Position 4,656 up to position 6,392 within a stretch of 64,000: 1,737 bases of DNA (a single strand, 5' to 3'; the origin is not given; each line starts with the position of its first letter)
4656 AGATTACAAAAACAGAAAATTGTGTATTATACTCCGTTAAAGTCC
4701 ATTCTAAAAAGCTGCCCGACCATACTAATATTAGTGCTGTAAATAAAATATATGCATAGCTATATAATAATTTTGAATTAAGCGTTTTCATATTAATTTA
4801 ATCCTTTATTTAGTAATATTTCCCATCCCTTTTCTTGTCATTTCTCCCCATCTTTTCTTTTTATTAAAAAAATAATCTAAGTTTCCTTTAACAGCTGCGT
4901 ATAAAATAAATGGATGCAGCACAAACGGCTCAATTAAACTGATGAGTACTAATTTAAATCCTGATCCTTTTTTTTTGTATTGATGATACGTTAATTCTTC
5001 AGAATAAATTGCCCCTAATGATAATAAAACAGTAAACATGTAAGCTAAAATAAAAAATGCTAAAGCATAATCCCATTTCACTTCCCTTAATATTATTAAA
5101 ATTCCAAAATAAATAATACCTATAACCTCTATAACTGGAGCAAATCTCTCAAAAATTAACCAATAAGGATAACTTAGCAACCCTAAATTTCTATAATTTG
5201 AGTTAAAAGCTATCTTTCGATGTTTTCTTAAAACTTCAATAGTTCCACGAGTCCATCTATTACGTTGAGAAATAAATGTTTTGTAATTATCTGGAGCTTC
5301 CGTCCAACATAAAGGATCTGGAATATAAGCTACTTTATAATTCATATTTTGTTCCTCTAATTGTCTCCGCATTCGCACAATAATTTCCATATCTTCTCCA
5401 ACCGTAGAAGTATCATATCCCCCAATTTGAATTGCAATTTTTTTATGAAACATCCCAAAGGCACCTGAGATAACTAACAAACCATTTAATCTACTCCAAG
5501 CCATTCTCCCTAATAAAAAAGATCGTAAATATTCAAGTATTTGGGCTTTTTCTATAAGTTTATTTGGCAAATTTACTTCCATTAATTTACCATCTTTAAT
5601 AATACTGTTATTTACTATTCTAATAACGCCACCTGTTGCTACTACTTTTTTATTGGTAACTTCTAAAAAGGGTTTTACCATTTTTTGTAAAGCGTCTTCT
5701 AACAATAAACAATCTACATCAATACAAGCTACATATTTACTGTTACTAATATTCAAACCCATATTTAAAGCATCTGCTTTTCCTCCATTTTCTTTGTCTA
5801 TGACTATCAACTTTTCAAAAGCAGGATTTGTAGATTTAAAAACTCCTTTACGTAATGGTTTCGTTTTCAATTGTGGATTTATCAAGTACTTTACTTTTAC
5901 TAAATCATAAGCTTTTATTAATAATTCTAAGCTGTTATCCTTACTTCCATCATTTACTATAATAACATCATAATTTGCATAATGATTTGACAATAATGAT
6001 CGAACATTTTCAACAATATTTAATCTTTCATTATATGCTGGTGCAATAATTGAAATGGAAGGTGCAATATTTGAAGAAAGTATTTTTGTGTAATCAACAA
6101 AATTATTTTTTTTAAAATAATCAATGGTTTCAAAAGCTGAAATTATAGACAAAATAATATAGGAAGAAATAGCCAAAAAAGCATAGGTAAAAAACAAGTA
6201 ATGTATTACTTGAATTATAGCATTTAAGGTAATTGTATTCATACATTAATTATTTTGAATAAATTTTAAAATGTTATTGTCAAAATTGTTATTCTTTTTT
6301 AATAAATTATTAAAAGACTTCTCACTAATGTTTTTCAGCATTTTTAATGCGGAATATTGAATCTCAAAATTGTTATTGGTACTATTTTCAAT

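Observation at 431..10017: Seven-gene phosphorelay-controlled, envelope-spanning polysaccharide synthesis/decoration/export system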

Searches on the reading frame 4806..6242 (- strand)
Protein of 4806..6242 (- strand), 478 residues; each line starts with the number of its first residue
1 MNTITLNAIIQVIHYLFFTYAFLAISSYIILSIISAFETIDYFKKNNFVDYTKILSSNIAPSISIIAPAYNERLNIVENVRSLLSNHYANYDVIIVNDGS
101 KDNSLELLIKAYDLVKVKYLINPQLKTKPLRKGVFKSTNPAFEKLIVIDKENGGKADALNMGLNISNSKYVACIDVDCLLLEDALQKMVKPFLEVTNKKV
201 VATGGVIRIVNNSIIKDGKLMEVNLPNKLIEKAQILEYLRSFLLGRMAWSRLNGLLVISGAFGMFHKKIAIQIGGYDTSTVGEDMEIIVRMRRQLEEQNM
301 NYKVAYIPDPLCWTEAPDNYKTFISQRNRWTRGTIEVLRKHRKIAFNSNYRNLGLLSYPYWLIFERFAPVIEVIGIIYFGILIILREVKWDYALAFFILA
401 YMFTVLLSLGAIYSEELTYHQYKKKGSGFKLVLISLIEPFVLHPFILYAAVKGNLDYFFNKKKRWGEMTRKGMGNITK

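Call 3: search_protein_families(library=pfam, proteins=[window:4806-6242:-], max_evalue=0.01)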
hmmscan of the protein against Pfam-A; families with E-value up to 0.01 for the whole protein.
window:4806-6242:- (478 aa): 5 families
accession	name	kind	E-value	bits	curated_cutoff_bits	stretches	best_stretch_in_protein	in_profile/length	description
PF00535.33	Glycos_transf_2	-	3.9e-24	85.9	23.3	2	64-134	1-74/168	Glycosyl transferase family 2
PF13641.12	Glyco_tranf_2_3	-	9.8e-17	62.2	27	1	61-333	1-230/230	Glycosyltransferase like family 2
PF13632.12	Glyco_trans_2_3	-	6.9e-15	55.8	27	1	227-405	41-194/198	Glycosyl transferase family group 2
PF03142.21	Chitin_synth_2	-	1.7e-09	37.3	27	1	300-403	340-442/527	Chitin synthase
PF10111.15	Glyco_tranf_2_2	-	2.6e-09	37.4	27.3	1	152-306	66-215/276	Glycosyltransferase like family 2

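Call 5: search_protein_families(library=ncbifam, proteins=[window:4806-6242:-], max_evalue=0.001)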
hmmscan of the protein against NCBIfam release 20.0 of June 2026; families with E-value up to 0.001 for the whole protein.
window:4806-6242:- (478 aa): 18 families
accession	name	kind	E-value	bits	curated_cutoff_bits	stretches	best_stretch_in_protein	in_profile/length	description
TIGR03937.1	PgaC_IcaA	equivalog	2.2e-41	142.2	422.3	2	142-398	99-328/407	poly-beta-1,6-N-acetyl-D-glucosamine synthase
TIGR03111.1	glyc2_xrt_Gpos1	hypoth_equivalog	1.7e-40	139.2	363.95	2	152-381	116-338/439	TIGR03111 family XrtG-associated glycosyltransferase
NF007482.0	PRK10073.1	equivalog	1.3e-13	50.7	423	2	58-112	3-56/334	glycosyltransferase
NF047683.1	TeichurnBiosyTuaG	equivalog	2.5e-13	50.3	400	1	59-109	4-54/252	teichuronic acid biosynthesis protein TuaG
TIGR03030.1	CelA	equivalog_domain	8.5e-12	43.9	699.1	1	267-339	316-382/714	UDP-forming cellulose synthase catalytic subunit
NF041875.1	EPS_EpsD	equivalog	2.5e-11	43.6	370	1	141-351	54-244/325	exopolysaccharide biosynthesis glycosyltransferase EpsD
TIGR04242.1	nodulat_NodC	equivalog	1.2e-10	40.9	550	1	19-335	5-285/395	chitooligosaccharide synthase NodC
NF053846.1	glyco_with_XrtP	equivalog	6.4e-10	38.3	520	1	67-394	47-354/440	XrtP-associated glycosyltransferase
NF008558.0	PRK11498.1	equivalog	6.6e-10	37.5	992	1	263-340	436-507/872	UDP-forming cellulose synthase catalytic subunit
TIGR04283.1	glyco_like_mftF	equivalog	6.9e-10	38.9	182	1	63-298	1-176/221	TIGR04283 family arsenosugar biosynthesis glycosyltransferase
NF053739.1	GlytfEpsEBac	equivalog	7e-10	38.3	450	1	61-110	1-50/265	glycosyltransferase EpsE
TIGR03965.1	mycofact_glyco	equivalog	1.3e-08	34.1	280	0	151-207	138-191/467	mycofactocin biosynthesis glycosyltransferase MftF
NF050050.1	ProtGlycPglI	equivalog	4.3e-07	29.6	500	1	61-129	2-71/306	GalNAc(5)-diNAcBac-PP-undecaprenol beta-1,3-glucosyltransferase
TIGR03469.1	HpnB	hypoth_equivalog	1.7e-05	24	379.25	1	42-105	22-89/386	hopene-associated glycosyltransferase HpnB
TIGR04017.1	WcaA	equivalog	0.00027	20.6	495.75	1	60-122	4-67/279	colanic acid biosynthesis glycosyltransferase WcaA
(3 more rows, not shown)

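Call 9: find_homologous_proteins(query=window:4806-6242:-)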
Query window:4806-6242:- (478 aa): 7999 proteins with E <= 0.001 among 8000 candidates; the best 120 are listed.
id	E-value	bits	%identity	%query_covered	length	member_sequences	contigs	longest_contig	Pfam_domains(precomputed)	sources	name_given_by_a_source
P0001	0.0e+0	1059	100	100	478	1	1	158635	PF13632.13,PF10111.15,PF13641.13,PF03142.22,PF00535.33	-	-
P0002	0.0e+0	1035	97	100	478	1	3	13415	PF13632.13,PF10111.15,PF13641.13,PF03142.22,PF00535.33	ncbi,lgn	-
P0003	0.0e+0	1008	95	100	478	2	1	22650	PF13632.13,PF10111.15,PF13641.13,PF03142.22,PF00535.33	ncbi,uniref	ncbi:MAG: glycosyltransferase family 2 protein [Lutibacter sp.]|uniref:glycosyltransferase family 2 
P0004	1.5e-295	998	92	100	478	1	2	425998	PF13632.13,PF10111.15,PF13641.13,PF03142.22,PF00535.33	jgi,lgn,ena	-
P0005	1.0e-293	992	91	100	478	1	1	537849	PF13632.13,PF10111.15,PF13641.13,PF03142.22,PF00535.33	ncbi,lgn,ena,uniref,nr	ncbi:MAG: glycosyltransferase [Lutibacter sp.]|uniref:glycosyltransferase family 2 protein n=1 Tax=L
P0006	3.9e-293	990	92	100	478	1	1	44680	PF13632.13,PF10111.15,PF13641.13,PF03142.22,PF00535.33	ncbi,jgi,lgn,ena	-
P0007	1.2e-291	985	91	100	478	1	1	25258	PF13632.13,PF10111.15,PF13641.13,PF03142.22,PF00535.33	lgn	-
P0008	2.5e-291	984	90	100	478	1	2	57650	PF13632.13,PF10111.15,PF13641.13,PF03142.22,PF00535.33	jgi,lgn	jgi:cellulose synthase/poly-beta-1,6-N-acetylglucosamine synthase-like glycosyltransferase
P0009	1.8e-290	981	91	100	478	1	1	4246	PF13632.13,PF10111.15,PF13641.13,PF03142.22,PF00535.33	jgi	-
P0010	5.4e-290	980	91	100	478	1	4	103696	PF13632.13,PF10111.15,PF13641.13,PF03142.22,PF00535.33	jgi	jgi:hypothetical protein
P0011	6.8e-290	979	91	100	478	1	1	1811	PF13632.13,PF10111.15,PF13641.13,PF03142.22,PF00535.33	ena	-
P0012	4.3e-289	977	92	97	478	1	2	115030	PF13632.13,PF10111.15,PF13641.13,PF03142.22,PF00535.33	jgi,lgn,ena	-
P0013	4.6e-282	954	89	100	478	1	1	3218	PF13632.13,PF10111.15,PF13641.13,PF03142.22,PF00535.33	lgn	-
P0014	3.1e-278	941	88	99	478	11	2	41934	PF13632.13,PF10111.15,PF13641.13,PF03142.22,PF00535.33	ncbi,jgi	ncbi:glycosyltransferase family 2 protein [Lutibacter sp.]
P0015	3.1e-263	891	81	100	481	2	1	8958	PF13632.13,PF10111.15,PF13641.13,PF03142.22,PF00535.33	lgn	-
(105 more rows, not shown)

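Call 10: find_related_loci(query=window:4806-6242:-, collection=genome_contigs, flank=10000)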
Query window:4806-6242:- (478 aa) in genome_contigs; peptide patterns used: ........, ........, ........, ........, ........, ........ (x = any residue, [..] = any of these).
245 stretches matched a pattern; 98 encode a relative of the query (tblastn E <= 1e-3); the best 80 are kept; 80 distinct loci.
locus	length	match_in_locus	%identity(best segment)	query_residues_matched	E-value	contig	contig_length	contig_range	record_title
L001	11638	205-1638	92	1-478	0e+0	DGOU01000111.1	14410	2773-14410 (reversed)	MAG TPA_asm: Lutibacter sp. UBA4458 UBA4458_contig_51808, whole genome shotgun sequence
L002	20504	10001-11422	95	1-474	0e+0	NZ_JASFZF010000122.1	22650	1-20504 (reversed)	MAG: Lutibacter sp. isolate MAY_MAG_00018 ALL_000000001852, whole genome shotgun sequence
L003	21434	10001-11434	91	1-478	0e+0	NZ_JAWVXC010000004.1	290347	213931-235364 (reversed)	MAG: Lutibacter sp. isolate HN12.bin.11 k141_937244_length_290347_cov_156.0159, whole genome shotgun sequence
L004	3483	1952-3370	76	1-473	0e+0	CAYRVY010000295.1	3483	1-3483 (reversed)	MAG TPA_asm: uncultured Flavobacteriaceae bacterium isolate SRP215229_co1_17 genome assembly, contig: NODE_22692_length_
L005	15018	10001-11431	75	1-477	0e+0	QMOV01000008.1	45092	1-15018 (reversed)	MAG: Bacteroidetes bacterium isolate B1_G11 B1_Guay11_scaffold_00015, whole genome shotgun sequence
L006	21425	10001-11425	75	1-475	0e+0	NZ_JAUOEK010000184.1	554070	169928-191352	Flavivirga aquimarina strain KCTC 52353 k141_201, whole genome shotgun sequence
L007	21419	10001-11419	75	1-473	0e+0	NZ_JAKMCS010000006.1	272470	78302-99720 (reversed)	Aestuariivivens insulae strain AH-MY3 NODE_6_length_272470_cov_50.144942, whole genome shotgun sequence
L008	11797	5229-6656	74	1-476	0e+0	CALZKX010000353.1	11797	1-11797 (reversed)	MAG: uncultured Flavobacteriaceae bacterium isolate FO_M_Bacteroidota_03 genome assembly, contig: k127_192158, whole gen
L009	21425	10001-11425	75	1-475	0e+0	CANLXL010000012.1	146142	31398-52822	uncultured Flaviramulus sp. isolate 3-332-G.fasta genome assembly, contig: NODE_12, whole genome shotgun sequence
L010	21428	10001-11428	74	1-476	0e+0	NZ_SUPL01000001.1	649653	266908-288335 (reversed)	Pontimicrobium aquaticum strain CAU 1491 contig1, whole genome shotgun sequence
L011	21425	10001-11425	75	1-475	0e+0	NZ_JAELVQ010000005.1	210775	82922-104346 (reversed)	Snuella sedimenti strain CAU 1569 contig5, whole genome shotgun sequence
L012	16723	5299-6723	74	1-475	0e+0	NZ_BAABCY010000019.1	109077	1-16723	Snuella lapsa strain JCM 17111 sequence019, whole genome shotgun sequence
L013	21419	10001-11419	75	1-473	0e+0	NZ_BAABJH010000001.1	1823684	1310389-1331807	Flaviramulus aquimarinus strain JCM 18274 sequence1, whole genome shotgun sequence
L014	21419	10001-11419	74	1-473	0e+0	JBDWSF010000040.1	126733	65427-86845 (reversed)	MAG: Algibacter sp. isolate CI.47.F.D1_481_46 CI_47_F_D1_481_46_000000000040, whole genome shotgun sequence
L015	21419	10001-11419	75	1-473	0e+0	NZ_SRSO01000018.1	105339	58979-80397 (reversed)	Flavivirga rizhaonensis strain RZ03 NODE_18_length_105339_cov_17.1997_ID_2104, whole genome shotgun sequence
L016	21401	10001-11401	75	9-475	0e+0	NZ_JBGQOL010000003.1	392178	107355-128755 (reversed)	Flavobacterium sp. W21_SRS_FM7 NODE_3_length_392178_cov_172.492462, whole genome shotgun sequence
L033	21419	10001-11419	74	1-473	0e+0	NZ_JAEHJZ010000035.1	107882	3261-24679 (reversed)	Gelidibacter salicanalis strain PAMC21136 21136_contig_35, whole genome shotgun sequence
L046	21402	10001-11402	74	9-475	0e+0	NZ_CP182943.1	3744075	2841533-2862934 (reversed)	Flavobacterium faecale strain WV33 chromosome, complete genome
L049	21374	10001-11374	52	12-471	4e-163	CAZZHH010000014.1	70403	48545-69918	MAG TPA_asm: uncultured Lentimicrobiaceae bacterium isolate SRP220891_co1_459 genome assembly, contig: NODE_683_length_7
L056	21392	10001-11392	47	6-472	9e-143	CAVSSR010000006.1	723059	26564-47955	MAG: uncultured Bacteroidales bacterium isolate MFD05674.bin.2.111 genome assembly, contig: contig_37299, whole genome s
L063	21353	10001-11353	46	20-472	2e-136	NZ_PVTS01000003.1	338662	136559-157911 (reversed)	Marinilabilia salmonicolor strain MSL42 Ga0139029_103, whole genome shotgun sequence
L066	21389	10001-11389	45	16-478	3e-128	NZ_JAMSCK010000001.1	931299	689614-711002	Gramella jeungdoensis strain HMD3159 NODE_1_length_931299_cov_54.332351, whole genome shotgun sequence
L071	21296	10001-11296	41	34-471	3e-111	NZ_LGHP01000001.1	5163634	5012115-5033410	Bacillus sp. FJAT-28004 scaffold_0, whole genome shotgun sequence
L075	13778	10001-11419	40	7-477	3e-129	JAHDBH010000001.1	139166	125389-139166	MAG: Saprospiraceae bacterium isolate MAG-106 ND_55, whole genome shotgun sequence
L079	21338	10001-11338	53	27-474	4e-162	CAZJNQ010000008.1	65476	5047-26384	MAG TPA_asm: uncultured Porphyromonadaceae bacterium isolate SRP098346_co1_210 genome assembly, contig: NODE_148_length_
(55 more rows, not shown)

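Call 16: search_solved_structures(query=window:4806-6242:-, max_evalue=0.01, show_alignments=2)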
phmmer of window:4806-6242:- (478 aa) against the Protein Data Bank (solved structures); distinct sequences matched with E-value up to 0.01: 20.
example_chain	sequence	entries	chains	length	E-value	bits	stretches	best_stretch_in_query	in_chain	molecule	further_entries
2z87_A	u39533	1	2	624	2.9e-09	39.4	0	57-120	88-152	Chondroitin synthase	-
2z86_A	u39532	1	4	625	2.9e-09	39.4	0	57-120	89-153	Chondroitin synthase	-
5hea_A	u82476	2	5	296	1e-06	31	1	62-107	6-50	Putative glycosyltransferase (GalT1)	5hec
6p61_A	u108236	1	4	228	1.6e-05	27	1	60-105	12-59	Glycosyltransferase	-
3bcv_A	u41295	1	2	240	4.6e-05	25.5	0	59-105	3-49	Putative glycosyltransferase protein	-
7lby_A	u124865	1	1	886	6.2e-05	25.1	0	259-343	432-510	Cellulose synthase catalytic subunit [UDP-forming]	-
9b8v_E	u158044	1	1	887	6.2e-05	25.1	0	259-343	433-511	Cellulose synthase catalytic subunit [UDP-forming]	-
9fmv_A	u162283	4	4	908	6.6e-05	25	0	259-343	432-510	Cellulose synthase catalytic subunit [UDP-forming]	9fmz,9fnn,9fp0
8vh7_A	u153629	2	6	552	0.00012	24.1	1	58-128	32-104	Heparosan synthase B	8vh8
8viw_A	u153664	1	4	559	0.00013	24.1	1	58-128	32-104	Heparosan synthase B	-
5ej1_A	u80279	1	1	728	0.00043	22.3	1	259-403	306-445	Putative cellulose synthase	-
5eke_A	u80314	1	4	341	0.00049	22.1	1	56-116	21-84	Uncharacterized glycosyltransferase sll0501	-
5ekp_C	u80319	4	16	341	0.00049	22.1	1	56-116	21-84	Uncharacterized glycosyltransferase sll0501 | Glycosyltransferase sll0501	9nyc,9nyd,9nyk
9nye_A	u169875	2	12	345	0.0005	22.1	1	56-116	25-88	Glycosyltransferase sll0501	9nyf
4hg6_A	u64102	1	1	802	0.00056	21.9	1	259-403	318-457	Cellulose Synthase Subunit A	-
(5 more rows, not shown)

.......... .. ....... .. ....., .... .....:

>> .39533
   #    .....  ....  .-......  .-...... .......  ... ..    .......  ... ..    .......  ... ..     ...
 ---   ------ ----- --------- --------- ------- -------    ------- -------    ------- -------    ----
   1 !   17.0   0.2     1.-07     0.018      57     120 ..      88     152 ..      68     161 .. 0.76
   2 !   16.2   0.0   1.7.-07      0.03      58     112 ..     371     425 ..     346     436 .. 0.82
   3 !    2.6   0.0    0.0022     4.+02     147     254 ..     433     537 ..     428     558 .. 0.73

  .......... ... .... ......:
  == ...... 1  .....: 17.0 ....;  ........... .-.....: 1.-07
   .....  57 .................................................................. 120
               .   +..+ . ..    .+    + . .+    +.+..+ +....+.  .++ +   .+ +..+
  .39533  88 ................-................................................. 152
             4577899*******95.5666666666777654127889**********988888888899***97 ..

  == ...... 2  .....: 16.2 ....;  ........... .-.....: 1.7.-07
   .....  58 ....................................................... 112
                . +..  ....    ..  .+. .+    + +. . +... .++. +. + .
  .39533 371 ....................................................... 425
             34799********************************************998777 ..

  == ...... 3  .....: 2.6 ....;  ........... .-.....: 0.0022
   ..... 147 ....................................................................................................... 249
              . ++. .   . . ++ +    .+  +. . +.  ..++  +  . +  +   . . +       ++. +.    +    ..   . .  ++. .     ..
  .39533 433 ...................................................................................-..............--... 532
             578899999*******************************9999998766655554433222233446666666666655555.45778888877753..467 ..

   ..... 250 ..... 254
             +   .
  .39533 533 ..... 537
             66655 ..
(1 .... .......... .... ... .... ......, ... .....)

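Call 46: search_protein_families(library=pfam, proteins=[L006:8154-8522:+, L010:8103-8516:+, L033:8265-8639:+, L016:7336-8100:+, L046:7391-8209:+, L079:6174-6524:+, L079:3010-6111:+, L066:8549-8902:+, L066:5815-6969:-, L006:6909-7841:+], max_evalue=0.001)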
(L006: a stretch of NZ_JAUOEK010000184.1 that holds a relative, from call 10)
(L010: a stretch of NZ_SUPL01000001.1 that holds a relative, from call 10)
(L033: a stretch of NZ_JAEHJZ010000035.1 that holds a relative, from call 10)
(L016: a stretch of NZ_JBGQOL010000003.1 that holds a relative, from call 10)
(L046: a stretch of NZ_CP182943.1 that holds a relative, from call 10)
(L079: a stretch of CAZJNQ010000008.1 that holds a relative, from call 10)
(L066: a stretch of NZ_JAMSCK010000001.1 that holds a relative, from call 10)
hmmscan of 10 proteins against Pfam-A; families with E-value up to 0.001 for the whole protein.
L006:8154-8522:+ (122 aa): 1 family
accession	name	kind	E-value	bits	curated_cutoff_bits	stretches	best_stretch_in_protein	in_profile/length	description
PF01627.28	Hpt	-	2.1e-06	28.3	24.6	1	27-91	1-64/84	Hpt domain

L010:8103-8516:+ (137 aa): 1 family
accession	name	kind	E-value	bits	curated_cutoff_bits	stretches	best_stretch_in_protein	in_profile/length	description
PF01627.28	Hpt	-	1.4e-09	38.5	24.6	1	43-120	2-78/84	Hpt domain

L033:8265-8639:+ (124 aa): 0 families

L016:7336-8100:+ (254 aa): 1 family
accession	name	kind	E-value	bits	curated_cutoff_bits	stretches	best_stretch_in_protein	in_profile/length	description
PF09674.15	DUF2400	-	2.5e-86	289.8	25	1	26-250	1-224/225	Protein of unknown function (DUF2400)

L046:7391-8209:+ (272 aa): 1 family
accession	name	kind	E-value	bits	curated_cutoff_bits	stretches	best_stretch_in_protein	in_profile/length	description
PF09674.15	DUF2400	-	1.3e-86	290.7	25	1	44-268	1-224/225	Protein of unknown function (DUF2400)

L079:6174-6524:+ (116 aa): 1 family
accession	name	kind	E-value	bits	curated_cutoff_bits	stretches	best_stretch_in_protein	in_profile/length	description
PF01627.28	Hpt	-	1.6e-05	25.5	24.6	1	22-80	1-59/84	Hpt domain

L079:3010-6111:+ (1033 aa): 5 families
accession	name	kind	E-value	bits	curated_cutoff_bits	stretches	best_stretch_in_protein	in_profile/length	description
PF08757.17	CotH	-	6.7e-43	147.8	23.8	1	177-504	1-320/322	CotH kinase protein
PF13290.12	CHB_HEX_C_1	-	3.8e-13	49.6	22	1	40-104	3-67/67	Chitobiase/beta-hexosaminidase C-terminal domain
PF13287.12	Fn3_assoc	-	1.2e-10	41.7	23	1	57-107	9-59/59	Fn3 associated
PF13860.13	FlgD_ig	-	4.6e-06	27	27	1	970-1017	25-72/79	FlgD Ig-like domain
PF00932.25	LTD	-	5.2e-05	24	34.3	1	786-863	6-71/109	Lamin Tail Domain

L066:8549-8902:+ (117 aa): 1 family
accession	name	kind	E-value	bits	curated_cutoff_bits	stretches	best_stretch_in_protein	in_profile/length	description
PF00072.30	Response_reg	-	8.3e-07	29.6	30.2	1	4-114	1-110/111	Response regulator receiver domain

L066:5815-6969:- (384 aa): 0 families

L006:6909-7841:+ (310 aa): 1 family
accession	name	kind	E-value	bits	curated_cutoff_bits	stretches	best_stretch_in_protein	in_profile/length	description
PF11276.14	DUF3078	-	4.4e-18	65.9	25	1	70-167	4-92/92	Protein of unknown function (DUF3078)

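Call 47: search_protein_families(library=pfam, proteins=[L071:8822-9871:+, L071:5667-8825:+, L071:3449-5641:+, L071:11736-12722:+, L075:9125-9985:+, L075:8721-9128:+, L075:7924-8724:+, L049:11525-12808:+, L063:11420-12070:+, L056:5343-6476:+], max_evalue=0.001)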
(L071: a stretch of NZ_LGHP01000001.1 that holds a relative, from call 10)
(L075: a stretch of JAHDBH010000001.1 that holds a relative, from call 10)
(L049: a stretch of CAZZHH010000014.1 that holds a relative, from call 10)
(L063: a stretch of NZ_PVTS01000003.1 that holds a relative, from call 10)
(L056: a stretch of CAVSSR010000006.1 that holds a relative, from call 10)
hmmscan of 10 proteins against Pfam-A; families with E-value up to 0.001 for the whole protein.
L071:8822-9871:+ (349 aa): 4 families
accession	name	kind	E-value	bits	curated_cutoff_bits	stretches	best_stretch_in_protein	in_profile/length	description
PF13646.12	HEAT_2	-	5.1e-23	81.6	27.7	2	236-316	5-87/88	HEAT repeats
PF02985.28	HEAT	-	1.3e-10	40.9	23.5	1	264-290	3-29/31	HEAT repeat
PF13513.12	HEAT_EZ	-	3.5e-06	27.9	27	0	110-134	31-55/55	HEAT-like repeat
PF03130.22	HEAT_PBS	-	3.5e-06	27.4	20.9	0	277-297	1-21/27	PBS lyase HEAT-like repeat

L071:5667-8825:+ (1052 aa): 0 families

L071:3449-5641:+ (730 aa): 0 families

L071:11736-12722:+ (328 aa): 1 family
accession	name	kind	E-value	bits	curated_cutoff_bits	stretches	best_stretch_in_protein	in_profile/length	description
PF00528.27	BPD_transp_1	-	2.7e-16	60.3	26.4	1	114-322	1-182/184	Binding-protein-dependent transport system inner membrane component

L075:9125-9985:+ (286 aa): 0 families

L075:8721-9128:+ (135 aa): 1 family
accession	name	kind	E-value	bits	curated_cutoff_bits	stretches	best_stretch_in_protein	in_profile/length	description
PF00072.30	Response_reg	-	0.00039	21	30.2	1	29-98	7-76/111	Response regulator receiver domain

L075:7924-8724:+ (266 aa): 1 family
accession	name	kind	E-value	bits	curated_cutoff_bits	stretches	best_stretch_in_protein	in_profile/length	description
PF01026.27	TatD_DNase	-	1.2e-68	231.7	27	1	7-255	1-252/253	TatD related DNase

L049:11525-12808:+ (427 aa): 1 family
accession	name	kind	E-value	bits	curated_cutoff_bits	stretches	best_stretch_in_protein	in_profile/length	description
PF00162.24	PGK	-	9.4e-85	285.3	27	1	8-411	1-377/379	Phosphoglycerate kinase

L063:11420-12070:+ (216 aa): 1 family
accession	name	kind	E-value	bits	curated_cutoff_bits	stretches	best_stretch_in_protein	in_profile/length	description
PF03006.26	HlyIII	-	8.3e-42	143.8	26.2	1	14-208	4-224/224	Haemolysin-III related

L056:5343-6476:+ (377 aa): 1 family
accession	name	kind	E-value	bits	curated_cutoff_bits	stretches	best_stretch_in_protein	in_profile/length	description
PF06439.18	3keto-disac_hyd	-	2e-67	227.3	26.8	2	44-238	2-187/187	3-keto-disaccharide hydrolase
